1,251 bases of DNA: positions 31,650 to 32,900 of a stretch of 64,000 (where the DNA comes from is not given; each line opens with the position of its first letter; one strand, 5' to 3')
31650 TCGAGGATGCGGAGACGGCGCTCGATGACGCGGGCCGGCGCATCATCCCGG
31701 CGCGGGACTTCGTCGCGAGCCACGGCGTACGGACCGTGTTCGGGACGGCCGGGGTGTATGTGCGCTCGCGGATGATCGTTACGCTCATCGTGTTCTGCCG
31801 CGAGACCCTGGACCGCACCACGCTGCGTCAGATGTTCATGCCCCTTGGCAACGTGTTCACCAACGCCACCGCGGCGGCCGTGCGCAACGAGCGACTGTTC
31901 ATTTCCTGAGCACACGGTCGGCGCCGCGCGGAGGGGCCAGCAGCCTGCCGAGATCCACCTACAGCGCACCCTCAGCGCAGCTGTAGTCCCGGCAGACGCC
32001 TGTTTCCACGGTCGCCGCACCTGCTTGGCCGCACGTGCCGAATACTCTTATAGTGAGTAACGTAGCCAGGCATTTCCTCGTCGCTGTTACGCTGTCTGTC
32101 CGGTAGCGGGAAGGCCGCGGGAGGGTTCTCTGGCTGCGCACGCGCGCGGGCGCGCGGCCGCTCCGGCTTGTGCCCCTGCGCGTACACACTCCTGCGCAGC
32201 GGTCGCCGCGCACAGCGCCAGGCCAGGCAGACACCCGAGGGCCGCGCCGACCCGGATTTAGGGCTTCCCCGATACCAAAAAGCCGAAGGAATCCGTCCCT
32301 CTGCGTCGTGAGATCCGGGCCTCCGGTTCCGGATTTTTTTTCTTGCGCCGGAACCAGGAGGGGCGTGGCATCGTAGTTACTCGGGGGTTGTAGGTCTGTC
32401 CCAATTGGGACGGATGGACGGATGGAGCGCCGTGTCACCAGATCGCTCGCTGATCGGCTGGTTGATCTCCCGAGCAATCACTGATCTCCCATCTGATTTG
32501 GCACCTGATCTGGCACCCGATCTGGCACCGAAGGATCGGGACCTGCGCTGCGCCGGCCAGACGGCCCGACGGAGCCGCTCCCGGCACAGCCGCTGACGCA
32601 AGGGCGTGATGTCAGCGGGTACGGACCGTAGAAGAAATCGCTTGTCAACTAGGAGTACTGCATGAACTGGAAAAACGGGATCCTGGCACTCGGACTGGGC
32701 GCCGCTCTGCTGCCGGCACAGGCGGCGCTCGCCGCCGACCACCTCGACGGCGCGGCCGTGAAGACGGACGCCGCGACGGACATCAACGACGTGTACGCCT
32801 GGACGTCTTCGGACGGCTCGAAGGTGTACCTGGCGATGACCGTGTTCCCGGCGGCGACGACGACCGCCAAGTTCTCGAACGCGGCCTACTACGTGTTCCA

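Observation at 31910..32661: Low-GC 750-bp non-coding region upstream of the DUF4331-like gene pair, with a GATC cluster, a triple direct repeat and a perfect 14-bp palindrome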

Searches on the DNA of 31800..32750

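Call 15: search_rna_families(source=window, start=31800, end=32750, threshold=evalue, max_evalue=10)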
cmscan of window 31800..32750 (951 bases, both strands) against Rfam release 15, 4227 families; matches with E-value up to 10: 1.
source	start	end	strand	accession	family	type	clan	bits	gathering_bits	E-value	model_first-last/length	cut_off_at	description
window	31932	32008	+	RF03409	mir-646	Gene; miRNA;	-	17.4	70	3.8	1-86/86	no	mir-646 microRNA precursor family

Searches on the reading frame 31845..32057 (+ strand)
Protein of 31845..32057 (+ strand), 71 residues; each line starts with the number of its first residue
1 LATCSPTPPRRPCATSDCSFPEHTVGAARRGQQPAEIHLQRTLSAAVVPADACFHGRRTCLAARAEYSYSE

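Call 65: search_protein_families(library=pfam, proteins=[window:31845-32057:+], max_evalue=1)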
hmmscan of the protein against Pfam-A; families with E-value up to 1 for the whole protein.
window:31845-32057:+ (71 aa): 0 families

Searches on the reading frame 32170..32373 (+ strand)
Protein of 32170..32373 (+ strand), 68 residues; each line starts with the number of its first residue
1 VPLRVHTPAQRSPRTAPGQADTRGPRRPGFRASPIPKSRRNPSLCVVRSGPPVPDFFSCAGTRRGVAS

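Call 65: search_protein_families(library=pfam, proteins=[window:32170-32373:+], max_evalue=1)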
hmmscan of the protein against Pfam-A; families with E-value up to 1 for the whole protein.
window:32170-32373:+ (68 aa): 0 families
